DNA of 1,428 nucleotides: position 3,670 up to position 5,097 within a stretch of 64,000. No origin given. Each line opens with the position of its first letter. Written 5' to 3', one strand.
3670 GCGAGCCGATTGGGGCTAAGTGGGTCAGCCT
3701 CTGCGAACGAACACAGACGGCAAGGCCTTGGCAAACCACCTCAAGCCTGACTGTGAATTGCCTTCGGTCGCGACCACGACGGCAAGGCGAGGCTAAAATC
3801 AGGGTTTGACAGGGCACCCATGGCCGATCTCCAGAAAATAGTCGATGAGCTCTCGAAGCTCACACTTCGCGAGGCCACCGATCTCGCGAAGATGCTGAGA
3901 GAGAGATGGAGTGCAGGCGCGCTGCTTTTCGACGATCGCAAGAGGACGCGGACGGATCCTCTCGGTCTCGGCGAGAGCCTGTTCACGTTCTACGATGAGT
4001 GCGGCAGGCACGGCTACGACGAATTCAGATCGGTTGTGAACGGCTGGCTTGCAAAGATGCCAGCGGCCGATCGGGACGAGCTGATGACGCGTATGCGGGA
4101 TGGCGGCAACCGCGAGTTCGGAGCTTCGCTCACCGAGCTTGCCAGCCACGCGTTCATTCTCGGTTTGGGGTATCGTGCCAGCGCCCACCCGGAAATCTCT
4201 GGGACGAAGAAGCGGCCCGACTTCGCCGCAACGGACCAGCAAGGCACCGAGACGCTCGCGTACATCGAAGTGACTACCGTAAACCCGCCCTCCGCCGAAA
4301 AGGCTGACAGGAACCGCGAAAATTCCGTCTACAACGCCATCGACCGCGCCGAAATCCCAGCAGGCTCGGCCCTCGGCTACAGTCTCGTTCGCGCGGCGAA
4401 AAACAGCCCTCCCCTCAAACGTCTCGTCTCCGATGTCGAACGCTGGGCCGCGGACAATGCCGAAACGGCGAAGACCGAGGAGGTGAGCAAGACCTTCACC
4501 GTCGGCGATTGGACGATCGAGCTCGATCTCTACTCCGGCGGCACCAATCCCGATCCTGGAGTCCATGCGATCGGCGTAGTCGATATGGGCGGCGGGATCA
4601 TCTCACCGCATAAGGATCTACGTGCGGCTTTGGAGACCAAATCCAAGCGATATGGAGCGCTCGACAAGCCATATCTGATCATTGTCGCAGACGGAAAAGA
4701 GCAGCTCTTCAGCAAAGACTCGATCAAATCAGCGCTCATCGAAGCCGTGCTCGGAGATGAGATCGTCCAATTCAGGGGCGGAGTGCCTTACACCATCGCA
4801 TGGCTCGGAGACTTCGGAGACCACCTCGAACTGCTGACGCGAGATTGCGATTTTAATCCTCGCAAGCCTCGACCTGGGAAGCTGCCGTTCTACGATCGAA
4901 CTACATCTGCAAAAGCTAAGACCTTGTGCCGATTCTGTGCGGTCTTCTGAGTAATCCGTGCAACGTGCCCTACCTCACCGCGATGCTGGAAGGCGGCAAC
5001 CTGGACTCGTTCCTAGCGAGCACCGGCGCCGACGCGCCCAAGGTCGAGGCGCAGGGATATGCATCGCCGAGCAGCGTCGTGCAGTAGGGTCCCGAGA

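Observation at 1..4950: Short pAgo locus extended by two same-strand nuclease-like orphan genes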

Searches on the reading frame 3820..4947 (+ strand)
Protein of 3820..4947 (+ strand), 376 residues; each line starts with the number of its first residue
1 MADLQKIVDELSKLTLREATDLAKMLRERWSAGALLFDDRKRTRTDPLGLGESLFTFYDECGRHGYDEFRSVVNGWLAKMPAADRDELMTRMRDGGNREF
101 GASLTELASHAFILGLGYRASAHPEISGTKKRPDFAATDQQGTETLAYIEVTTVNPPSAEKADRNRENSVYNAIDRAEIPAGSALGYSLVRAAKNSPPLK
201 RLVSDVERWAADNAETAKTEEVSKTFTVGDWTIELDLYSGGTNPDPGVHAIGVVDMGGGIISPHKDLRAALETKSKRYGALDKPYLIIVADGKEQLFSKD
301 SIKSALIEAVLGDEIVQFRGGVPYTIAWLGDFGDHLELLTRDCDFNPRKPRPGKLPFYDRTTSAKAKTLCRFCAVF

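Call 5: search_protein_families(library=pfam, proteins=[window:3820-4947:+], max_evalue=1)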
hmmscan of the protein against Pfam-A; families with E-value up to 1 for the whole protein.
window:3820-4947:+ (376 aa): 3 families
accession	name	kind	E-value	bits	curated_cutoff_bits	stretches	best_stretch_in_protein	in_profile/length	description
PF16320.10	Ribosomal_L12_N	-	8.2e-05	22.7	25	1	5-30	3-28/48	Ribosomal protein L7/L12 dimerisation domain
PF19742.4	DUF6231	-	0.21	12.7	35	0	2-51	48-100/145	Family of unknown function (DUF6231)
PF20422.3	DHR-2_Lobe_B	-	0.28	11.7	26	1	144-168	11-35/77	DHR-2, Lobe B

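Call 6: search_protein_families(library=padloc, proteins=[window:3820-4947:+], max_evalue=1)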
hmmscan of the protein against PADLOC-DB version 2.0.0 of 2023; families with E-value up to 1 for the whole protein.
window:3820-4947:+ (376 aa): 0 families

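Call 7: search_protein_families(library=ncbifam, proteins=[window:3820-4947:+], max_evalue=1)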
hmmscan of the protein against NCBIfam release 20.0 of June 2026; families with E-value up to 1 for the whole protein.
window:3820-4947:+ (376 aa): 0 families

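Call 8: search_protein_families(library=phrogs, proteins=[window:3820-4947:+], max_evalue=1)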
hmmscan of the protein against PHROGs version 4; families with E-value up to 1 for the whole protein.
window:3820-4947:+ (376 aa): 0 families

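Call 16: find_homologous_proteins(query=window:3820-4947:+, max_evalue=0.001)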
Query window:3820-4947:+ (376 aa): 127 proteins with E <= 0.001 among 5615 candidates; the best 120 are listed.
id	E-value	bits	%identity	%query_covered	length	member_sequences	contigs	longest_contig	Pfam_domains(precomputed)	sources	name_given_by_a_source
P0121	2.6e-252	854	100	100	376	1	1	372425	-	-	-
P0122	6.5e-168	577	77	86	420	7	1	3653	PF16320.11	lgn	-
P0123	8.0e-161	553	76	86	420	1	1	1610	-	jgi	jgi:hypothetical protein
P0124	1.6e-146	506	70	86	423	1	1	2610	PF16320.11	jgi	jgi:hypothetical protein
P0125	1.7e-146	506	69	86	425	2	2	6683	PF16320.11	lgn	-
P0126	1.1e-145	503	68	86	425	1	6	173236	PF16320.11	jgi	jgi:hypothetical protein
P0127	3.2e-145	502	69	86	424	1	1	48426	PF16320.11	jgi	jgi:hypothetical protein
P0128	8.5e-145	501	66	89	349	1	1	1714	PF16320.11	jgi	jgi:hypothetical protein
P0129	1.9e-144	499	69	86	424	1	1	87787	PF16320.11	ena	-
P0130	2.1e-144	499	68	86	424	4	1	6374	PF16320.11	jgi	-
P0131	3.7e-143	495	69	86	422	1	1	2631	PF16320.11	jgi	jgi:Ribosomal protein L7/L12 dimerisation domain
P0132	5.9e-143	494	70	85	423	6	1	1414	PF16320.11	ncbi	-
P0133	9.6e-143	494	69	86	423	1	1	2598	PF16320.11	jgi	jgi:hypothetical protein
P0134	9.2e-142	491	68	86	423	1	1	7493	PF16320.11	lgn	-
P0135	2.4e-141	489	69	86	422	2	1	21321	PF16320.11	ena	-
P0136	5.9e-141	488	67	86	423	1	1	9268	PF16320.11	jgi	jgi:ribosomal L7/L12-like protein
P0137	1.2e-140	487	68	86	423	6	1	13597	PF16320.11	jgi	jgi:hypothetical protein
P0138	2.6e-139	482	67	86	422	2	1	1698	PF16320.11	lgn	-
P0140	6.5e-139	481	67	85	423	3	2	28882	PF16320.11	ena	-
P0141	1.0e-138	481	67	85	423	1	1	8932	PF16320.11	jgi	jgi:hypothetical protein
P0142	2.4e-137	476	67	86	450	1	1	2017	PF16320.11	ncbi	-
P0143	3.6e-137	475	58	99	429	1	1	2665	PF16320.11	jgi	jgi:Ribosomal protein L7/L12 dimerisation domain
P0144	1.0e-136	474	66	87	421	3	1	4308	PF16320.11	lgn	-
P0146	5.5e-136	472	68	86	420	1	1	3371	PF16320.11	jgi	jgi:hypothetical protein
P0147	1.3e-135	470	66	86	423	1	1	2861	PF16320.11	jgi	jgi:hypothetical protein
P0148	1.4e-134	467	66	86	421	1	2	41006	PF16320.11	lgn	-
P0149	1.5e-134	467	66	85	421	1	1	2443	PF16320.11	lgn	-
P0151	5.1e-134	465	67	86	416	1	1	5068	PF16320.11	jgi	jgi:hypothetical protein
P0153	5.2e-133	462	66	86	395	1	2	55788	PF16320.11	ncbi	-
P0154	7.3e-133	461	66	85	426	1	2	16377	PF16320.11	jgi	jgi:hypothetical protein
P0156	2.3e-131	456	67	85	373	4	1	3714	PF16320.11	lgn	-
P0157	6.9e-131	455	61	89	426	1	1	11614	PF16320.11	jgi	jgi:Ribosomal protein L7/L12 dimerisation domain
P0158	7.1e-131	455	63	86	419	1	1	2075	PF16320.11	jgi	jgi:hypothetical protein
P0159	8.4e-131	454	64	86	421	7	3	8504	PF16320.11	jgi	jgi:ribosomal L7/L12-like protein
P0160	1.7e-130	453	64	85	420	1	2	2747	PF16320.11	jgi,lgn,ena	jgi:hypothetical protein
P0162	7.4e-130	451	61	86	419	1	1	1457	PF16320.11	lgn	-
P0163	1.2e-129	451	62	85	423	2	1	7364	PF16320.11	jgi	jgi:Ribosomal protein L7/L12 dimerisation domain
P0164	2.4e-129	450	62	85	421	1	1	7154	PF16320.11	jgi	jgi:hypothetical protein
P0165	4.2e-129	449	62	87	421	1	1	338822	PF16320.11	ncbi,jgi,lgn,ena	jgi:hypothetical protein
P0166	5.8e-129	448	63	85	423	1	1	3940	PF16320.11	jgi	jgi:hypothetical protein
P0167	4.2e-128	446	63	85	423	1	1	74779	PF16320.11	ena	-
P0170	9.2e-126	438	63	85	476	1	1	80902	PF16320.11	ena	-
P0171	1.4e-125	437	62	85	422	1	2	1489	PF16320.11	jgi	-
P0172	1.7e-125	437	62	83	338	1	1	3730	PF16320.11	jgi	jgi:hypothetical protein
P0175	6.0e-123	429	63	86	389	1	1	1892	PF16320.11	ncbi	-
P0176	2.9e-120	420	61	86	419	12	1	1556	PF16320.11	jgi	jgi:hypothetical protein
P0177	4.0e-120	419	61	86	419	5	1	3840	PF16320.11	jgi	jgi:hypothetical protein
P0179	8.9e-119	415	60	85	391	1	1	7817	PF16320.11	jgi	jgi:hypothetical protein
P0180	1.6e-118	414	60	86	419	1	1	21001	PF16320.11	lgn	-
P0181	4.5e-118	413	62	80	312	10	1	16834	PF16320.11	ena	-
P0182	1.4e-117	411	61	85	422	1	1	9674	PF16320.11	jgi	jgi:hypothetical protein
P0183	1.1e-116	408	60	85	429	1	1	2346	PF16320.11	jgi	jgi:hypothetical protein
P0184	1.6e-114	401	67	76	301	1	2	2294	PF16320.11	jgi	jgi:hypothetical protein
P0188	1.1e-112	395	60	76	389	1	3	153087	-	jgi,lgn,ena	jgi:hypothetical protein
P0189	3.8e-112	393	68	70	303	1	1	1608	PF16320.11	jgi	jgi:Ribosomal protein L7/L12 dimerisation domain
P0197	7.0e-105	369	61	73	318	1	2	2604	PF16320.11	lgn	-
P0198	1.5e-96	342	63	65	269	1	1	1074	PF16320.11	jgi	jgi:Ribosomal protein L7/L12 dimerisation domain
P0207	4.3e-88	314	62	63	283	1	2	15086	PF16320.11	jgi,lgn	jgi:hypothetical protein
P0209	6.8e-88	313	65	60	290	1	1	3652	PF16320.11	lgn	-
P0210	1.4e-86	309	49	77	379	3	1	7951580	-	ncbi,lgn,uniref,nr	ncbi:hypothetical protein [Bradyrhizobium sp. 131]|uniref:hypothetical protein n=1 Tax=Bradyrhizobiu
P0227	2.3e-77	279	66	53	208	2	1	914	PF16320.11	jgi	jgi:hypothetical protein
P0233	2.1e-73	266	64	52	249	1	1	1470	PF16320.11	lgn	-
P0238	1.2e-64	237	63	47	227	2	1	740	PF16320.11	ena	-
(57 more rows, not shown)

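Call 20: find_encoding_contigs(protein=P0126, flank=8000, max_places=4)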
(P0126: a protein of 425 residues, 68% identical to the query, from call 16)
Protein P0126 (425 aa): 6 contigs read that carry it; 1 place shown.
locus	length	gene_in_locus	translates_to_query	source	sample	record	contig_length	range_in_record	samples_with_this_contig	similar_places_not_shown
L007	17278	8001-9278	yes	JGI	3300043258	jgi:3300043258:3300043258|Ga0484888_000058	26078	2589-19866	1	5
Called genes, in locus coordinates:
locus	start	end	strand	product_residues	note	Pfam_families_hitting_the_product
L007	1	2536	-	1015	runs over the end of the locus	PF00873:ACR_tran, PF02355:SecD_SecF_C (faint)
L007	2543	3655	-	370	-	PF25917:BSH_RND, PF25973:BSH_CzcB (faint), PF25885:HH_EMRA (weak), PF25876:HH_MFP_RND (weak), PF25878:HH_AAEA_pHBA (faint)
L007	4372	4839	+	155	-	PF27546:MICAH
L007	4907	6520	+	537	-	PF00916:Sulfate_transp, PF01740:STAS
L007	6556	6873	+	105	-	PF05988:DUF899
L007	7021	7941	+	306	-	PF00296:Bac_luciferase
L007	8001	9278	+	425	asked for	PF16320:Ribosomal_L12_N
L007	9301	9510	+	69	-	-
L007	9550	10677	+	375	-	PF01494:FAD_binding_3, PF13450:NAD_binding_8 (weak)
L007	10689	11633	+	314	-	PF01522:Polysacc_deac_1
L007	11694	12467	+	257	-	PF00378:ECH_1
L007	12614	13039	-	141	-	PF13577:SnoaL_4, PF12680:SnoaL_2 (weak), PF14534:DUF4440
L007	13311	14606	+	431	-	PF00296:Bac_luciferase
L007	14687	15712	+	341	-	PF04909:Amidohydro_2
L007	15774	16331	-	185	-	PF02627:CMD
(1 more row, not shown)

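Call 23: search_dna_similar(query=window:3820-4947:+, collection=plasmids, mode=protein, max_rows=25)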
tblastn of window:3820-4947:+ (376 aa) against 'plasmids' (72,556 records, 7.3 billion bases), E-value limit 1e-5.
Records with a match: 21; places in all: 22; records where one place covers at least 80% of the query: 0.
Best place of each record, by identity: <60% 21.
By first word of the organism name: Acinetobacter 14; Pseudomonas 3; Bradyrhizobium 2; Cellulosimicrobium 1; Mycolicibacterium 1.
By predicted mobility (MOB-suite, as given by PLSDB): mobilizable 11; non-mobilizable 6; conjugative 4.
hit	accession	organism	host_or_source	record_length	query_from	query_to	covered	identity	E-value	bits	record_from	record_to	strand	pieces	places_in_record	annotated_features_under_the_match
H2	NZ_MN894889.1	Pseudomonas aeruginosa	-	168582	35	314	74%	31.0%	1e-20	101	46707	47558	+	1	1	hypothetical protein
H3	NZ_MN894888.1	Pseudomonas aeruginosa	-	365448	35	314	74%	31.0%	1e-20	101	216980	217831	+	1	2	hypothetical protein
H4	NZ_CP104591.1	Pseudomonas aeruginosa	Homo sapiens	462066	35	314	74%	31.0%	1e-20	101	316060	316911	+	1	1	hypothetical protein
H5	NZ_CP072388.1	Cellulosimicrobium cellulans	Homo sapiens,whole organism,human oral ...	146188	36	306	72%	26.6%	1e-11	74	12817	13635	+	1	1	hypothetical protein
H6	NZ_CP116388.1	Acinetobacter baumannii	Homo sapiens,wound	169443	35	319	76%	24.5%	1e-15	86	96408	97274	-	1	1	hypothetical protein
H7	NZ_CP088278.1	Bradyrhizobium barranii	Glycine max cv. AC Glengarry,cell ...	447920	130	312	49%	37.2%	4e-26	117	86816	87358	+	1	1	hypothetical protein (x2)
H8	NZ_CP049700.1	Bradyrhizobium barranii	Glycine max cv. AC Glengarry,cell ...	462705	130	312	49%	37.2%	4e-26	117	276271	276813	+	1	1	hypothetical protein (x2)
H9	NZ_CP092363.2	Mycolicibacterium crocinum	-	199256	36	233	53%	29.2%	2e-8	64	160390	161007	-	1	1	hypothetical protein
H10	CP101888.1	Acinetobacter baumannii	Homo sapiens,catheter tip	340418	35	209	47%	27.5%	2e-10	70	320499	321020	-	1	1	hypothetical protein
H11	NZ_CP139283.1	Acinetobacter pittii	Homo sapiens,Catheter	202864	35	195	43%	29.0%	4e-10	69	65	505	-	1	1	none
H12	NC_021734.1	Acinetobacter baumannii BJAB0715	-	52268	34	144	30%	30.4%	2e-10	70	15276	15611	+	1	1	hypothetical protein | DUF6602 domain-containing protein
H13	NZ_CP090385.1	Acinetobacter towneri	-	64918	34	144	30%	30.4%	2e-10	70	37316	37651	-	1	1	hypothetical protein | DUF6602 domain-containing protein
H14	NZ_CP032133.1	Acinetobacter chinensis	Culture,Sewage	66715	34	144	30%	30.4%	2e-10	70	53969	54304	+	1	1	hypothetical protein | DUF6602 domain-containing protein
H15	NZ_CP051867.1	Acinetobacter baumannii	Homo sapiens,cell culture,sputum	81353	34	144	30%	30.4%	2e-10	70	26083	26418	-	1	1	hypothetical protein | DUF6602 domain-containing protein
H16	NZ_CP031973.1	Acinetobacter haemolyticus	Homo sapiens,Peritoneal dialysis liquid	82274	34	144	30%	30.4%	2e-10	70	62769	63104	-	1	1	hypothetical protein | DUF6602 domain-containing protein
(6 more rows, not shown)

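Call 35: predict_structure(alignment_id=A3)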
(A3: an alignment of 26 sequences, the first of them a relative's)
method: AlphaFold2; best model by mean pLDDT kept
length: 420 residues; sequences in the alignment: 26
mean_pLDDT: 83.0   pTM: 0.69
mean pLDDT of the five models: 83.0, 81.5, 81.0, 77.6, 70.7
residues with pLDDT >= 90: 163; 70-90: 195; 50-70: 49; < 50: 13
segments of 3 or more residues with pLDDT < 50: 31-33, 257-262
pLDDT, mean of each block of 10 residues (from residue 1): 67 79 65 70 86 85 87 92 92 91 94 95 92 93 91 79 60 84 78 76 91 87 84 84 64 55 75 90 92 81 86 77 69 90 95 87 91 95 94 84 92 65
secondary structure, 60 per line:
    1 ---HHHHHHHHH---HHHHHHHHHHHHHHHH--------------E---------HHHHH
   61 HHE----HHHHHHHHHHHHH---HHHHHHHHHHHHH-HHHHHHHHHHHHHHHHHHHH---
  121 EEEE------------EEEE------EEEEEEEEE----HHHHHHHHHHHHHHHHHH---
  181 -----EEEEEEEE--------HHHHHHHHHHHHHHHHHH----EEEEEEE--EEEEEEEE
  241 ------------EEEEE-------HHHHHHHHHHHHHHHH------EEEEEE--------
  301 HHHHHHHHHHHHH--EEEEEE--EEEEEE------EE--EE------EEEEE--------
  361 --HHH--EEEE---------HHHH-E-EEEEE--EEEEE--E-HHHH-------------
elements in order: H4-12 H16-31 H56-62 H68-80 H84-96 H98-117 E121-124 E137-140 E147-155 H160-177 E186-193 H202-219 E224-230 E233-240 E253-257 H265-280 E287-292 H301-313 E316-321 E324-329 E348-352 E368-371 H381-384 E388-392 E395-399 H404-407

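Call 39: fold_search(model_id=the predicted structure, library=pdb)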
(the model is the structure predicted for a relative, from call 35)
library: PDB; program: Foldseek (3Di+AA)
matches with E <= 10: 239; with E <= 0.001: 0
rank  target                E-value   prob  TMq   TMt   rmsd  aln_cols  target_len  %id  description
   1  3ijm_A                7.3e-02  0.57  0.12  0.27   8.3        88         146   18  The structure of a restriction endonuclease-like fold superfamily protein from Spirosoma linguale. (released 2009-09-22)
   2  3ijm_B                1.3e-01  0.28  0.10  0.23  11.2        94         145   17  The structure of a restriction endonuclease-like fold superfamily protein from Spirosoma linguale. (released 2009-09-22)
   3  8gh6_A                1.3e-01  0.18  0.12  0.06  17.9       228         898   15  Bombyx mori R2 retrotransposon initiating target-primed reverse transcription (released 2023-04-05)
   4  5wee_A                2.0e-01  0.12  0.08  0.15  12.2       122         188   13  Crystal structure of HpVAL4 (released 2018-03-28)
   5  8ibz_C                2.3e-01  0.14  0.12  0.07  17.8       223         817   16  Structure of R2 with 5'ORF and 3'UTR (released 2023-09-20)
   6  3zxo_A                4.1e-01  0.08  0.08  0.21  18.3       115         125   14  CRYSTAL STRUCTURE OF THE MUTANT ATP-BINDING DOMAIN OF MYCOBACTERIUM TUBERCULOSIS DOSS (released 2011-08-24)
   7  9nl3_A                5.5e-01  0.08  0.10  0.04  21.6       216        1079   12  Structure of R2 retrotransposon protein from Taeniopygia guttata initiating target-primed reverse transcription (released 2025-06-18)
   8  1kvd_B                6.6e-01  0.15  0.11  0.38   7.1        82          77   16  KILLER TOXIN FROM HALOTOLERANT YEAST (released 1997-04-01)
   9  1rj9_A                6.6e-01  0.03  0.10  0.13  20.5       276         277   12  Structure of the heterodimer of the conserved GTPase domains of the Signal Recognition Particle (Ffh) and Its Receptor (released 2004-01-27)
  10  9g4s_B                7.4e-01  0.01  0.07  0.11  21.8       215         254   13  Crystal structure of the human METTL3-METTL14 in complex with small molecule inhibitor Compound 56 (released 2025-02-12)
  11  6e95_A                7.9e-01  0.06  0.08  0.12  16.9       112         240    8  Chimeric structure of Saccharomyces cerevisiae GCN4 leucine zipper fused to Staphylococcus aureus AgrC cytoplasmic his (released 2019-02-27)
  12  3s1s                  8.3e-01  0.21  0.10  0.05  12.8        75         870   20  Characterization and crystal structure of the type IIG restriction endonuclease BpuSI (released 2011-07-13)
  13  9dou_A                8.3e-01  0.08  0.12  0.06  19.9       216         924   12  Taeniopygia guttata R2 retrotransposon (R2Tg) initiating target-primed reverse transcription (released 2025-05-21)
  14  4p27                  8.8e-01  0.05  0.09  0.21  20.7       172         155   11  Structure of Schistosoma mansoni venom allergen-like protein 4 (SmVAL4) (released 2014-08-06)
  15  2bx2_L                9.4e-01  0.03  0.12  0.11  25.4       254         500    8  Catalytic domain of E. coli RNase E (released 2005-10-14)
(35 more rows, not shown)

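Call 41: search_protein_families(library=pfam, alignment_id=A3, max_evalue=1)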
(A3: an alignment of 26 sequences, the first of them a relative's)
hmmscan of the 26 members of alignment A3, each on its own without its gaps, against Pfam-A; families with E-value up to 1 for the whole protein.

A. member 1, P0122 (420 aa): 1 family
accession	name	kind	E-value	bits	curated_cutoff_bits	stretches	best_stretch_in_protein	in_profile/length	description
PF16320.10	Ribosomal_L12_N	-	5e-07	29.8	25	1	4-31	2-29/48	Ribosomal protein L7/L12 dimerisation domain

B. families by the number of members that match (of 26 scanned): 14 families
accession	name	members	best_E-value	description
PF16320.10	Ribosomal_L12_N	13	2.7e-08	Ribosomal protein L7/L12 dimerisation domain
PF19096.5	DUF5784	3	0.028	Family of unknown function (DUF5784)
PF02789.23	Peptidase_M17_N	2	0.033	Cytosol aminopeptidase family, N-terminal domain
PF02637.23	GatB_Yqey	1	5.5e-19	GatB domain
PF03017.19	Transposase_23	1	0.032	TNP1/EN/SPM transposase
PF19593.4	DUF6098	1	0.064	Family of unknown function (DUF6098)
PF15059.11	Speriolin_C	1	0.079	Speriolin C-terminus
PF24341.1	OB_DEPS-1_6th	1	0.11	P-granule-associated protein DEPS-1, sixth OB-fold domain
PF01796.24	OB_ChsH2_C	1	0.12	ChsH2, C-terminal OB-fold domain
PF18741.7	MTES_1575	1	0.17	REase_MTES_1575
PF00456.26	Transketolase_N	1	0.19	Transketolase, thiamine diphosphate binding domain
PF19742.4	DUF6231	1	0.21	Family of unknown function (DUF6231)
PF22210.2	VP17_central_barrel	1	0.23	Large MCP VP17 central beta-barrel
PF20422.3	DHR-2_Lobe_B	1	0.28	DHR-2, Lobe B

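Call 43: search_solved_structures(query=A3, max_evalue=10, show_alignments=3)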
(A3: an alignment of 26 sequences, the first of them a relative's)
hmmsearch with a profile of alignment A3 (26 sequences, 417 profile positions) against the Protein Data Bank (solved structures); distinct sequences matched with E-value up to 10: 8.
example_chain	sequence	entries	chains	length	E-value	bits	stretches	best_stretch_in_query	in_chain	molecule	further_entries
1dd4_C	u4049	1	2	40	0.72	11.8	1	3-32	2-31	50S RIBOSOMAL PROTEIN L7/L12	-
1dd3_C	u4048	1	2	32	0.89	11.5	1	3-31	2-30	50S RIBOSOMAL PROTEIN L7/L12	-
4rf6_A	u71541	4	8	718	1.2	11.1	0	115-138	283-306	Arginine kinase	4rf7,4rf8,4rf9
1zav_U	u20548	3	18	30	1.2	11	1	3-30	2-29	50S ribosomal protein L7/L12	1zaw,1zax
3hy7_A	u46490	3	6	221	1.8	10.4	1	273-336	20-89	A disintegrin and metalloproteinase with thrombospondin motifs 5 | Catalytic Domain of ADAMTS-5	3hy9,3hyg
3b8z_A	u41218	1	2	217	1.8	10.4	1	273-336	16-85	protein ADAMTS-5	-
3ljt_A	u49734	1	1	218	1.8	10.4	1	273-336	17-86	A disintegrin and metalloproteinase with thrombospondin motifs 5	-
6yjm_A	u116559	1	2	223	1.9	10.4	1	273-336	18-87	A disintegrin and metalloproteinase with thrombospondin motifs 5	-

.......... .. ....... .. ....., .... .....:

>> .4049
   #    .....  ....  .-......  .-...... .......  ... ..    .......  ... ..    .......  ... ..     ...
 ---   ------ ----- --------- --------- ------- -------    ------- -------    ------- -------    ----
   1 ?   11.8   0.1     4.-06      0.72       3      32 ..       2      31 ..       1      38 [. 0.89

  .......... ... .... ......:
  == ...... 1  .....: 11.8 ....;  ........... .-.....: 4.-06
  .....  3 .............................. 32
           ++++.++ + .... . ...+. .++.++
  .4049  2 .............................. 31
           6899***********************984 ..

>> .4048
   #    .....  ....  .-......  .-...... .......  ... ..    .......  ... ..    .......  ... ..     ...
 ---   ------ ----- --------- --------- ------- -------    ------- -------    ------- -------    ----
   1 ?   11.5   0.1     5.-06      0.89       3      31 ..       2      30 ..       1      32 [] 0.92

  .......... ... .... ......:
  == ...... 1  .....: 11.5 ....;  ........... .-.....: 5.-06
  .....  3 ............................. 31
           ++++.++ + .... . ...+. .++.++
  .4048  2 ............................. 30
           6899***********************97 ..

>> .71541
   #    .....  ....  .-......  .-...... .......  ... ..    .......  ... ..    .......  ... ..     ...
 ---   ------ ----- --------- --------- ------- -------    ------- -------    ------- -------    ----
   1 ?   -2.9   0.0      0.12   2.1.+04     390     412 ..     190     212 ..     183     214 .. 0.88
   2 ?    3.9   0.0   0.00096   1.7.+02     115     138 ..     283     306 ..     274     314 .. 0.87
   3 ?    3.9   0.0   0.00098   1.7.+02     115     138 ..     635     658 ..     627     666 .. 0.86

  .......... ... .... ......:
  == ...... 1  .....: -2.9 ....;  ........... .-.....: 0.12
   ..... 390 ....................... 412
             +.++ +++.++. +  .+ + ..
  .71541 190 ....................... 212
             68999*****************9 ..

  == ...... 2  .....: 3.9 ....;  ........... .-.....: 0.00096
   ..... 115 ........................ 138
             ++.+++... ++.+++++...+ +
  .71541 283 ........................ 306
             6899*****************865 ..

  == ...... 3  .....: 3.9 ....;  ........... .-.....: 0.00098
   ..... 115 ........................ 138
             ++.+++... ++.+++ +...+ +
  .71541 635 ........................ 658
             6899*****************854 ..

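Call 52: find_encoding_contigs(protein=P0165, flank=8000, max_places=3)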
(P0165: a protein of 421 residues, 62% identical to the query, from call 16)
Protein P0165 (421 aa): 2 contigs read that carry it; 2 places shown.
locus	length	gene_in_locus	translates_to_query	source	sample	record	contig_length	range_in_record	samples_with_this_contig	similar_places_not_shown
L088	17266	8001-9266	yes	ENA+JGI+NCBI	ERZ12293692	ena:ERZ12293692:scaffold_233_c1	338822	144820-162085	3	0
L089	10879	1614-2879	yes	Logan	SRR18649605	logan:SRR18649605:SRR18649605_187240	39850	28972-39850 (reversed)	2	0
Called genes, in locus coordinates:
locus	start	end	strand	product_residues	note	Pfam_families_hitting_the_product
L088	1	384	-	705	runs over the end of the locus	PF02195:ParB_N (weak)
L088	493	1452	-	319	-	PF08401:ArdcN, PF18818:MPTase-PolyVal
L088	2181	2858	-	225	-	PF02371:Transposase_20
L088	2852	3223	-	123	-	PF01548:DEDD_Tnp_IS110 (weak)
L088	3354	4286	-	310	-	PF02735:Ku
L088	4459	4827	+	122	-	-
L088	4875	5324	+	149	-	-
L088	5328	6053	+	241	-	PF02586:SRAP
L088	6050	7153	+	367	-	PF00817:IMS, PF11798:IMS_HHH (weak), PF21999:IMS_HHH_1 (faint), PF11799:IMS_C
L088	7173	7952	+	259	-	PF13365:Trypsin_2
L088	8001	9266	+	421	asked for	PF16320:Ribosomal_L12_N (weak)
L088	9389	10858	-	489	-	PF18870:HEPN_RES_NTD1, PF08808:RES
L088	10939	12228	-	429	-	PF25169:DUF7830 (weak), PF19500:DUF6035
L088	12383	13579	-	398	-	PF13784:Fic_N, PF02661:Fic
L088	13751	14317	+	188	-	-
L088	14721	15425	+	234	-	PF13365:Trypsin_2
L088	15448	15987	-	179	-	-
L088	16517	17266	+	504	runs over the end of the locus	PF09660:DUF2397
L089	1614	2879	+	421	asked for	PF16320:Ribosomal_L12_N (weak)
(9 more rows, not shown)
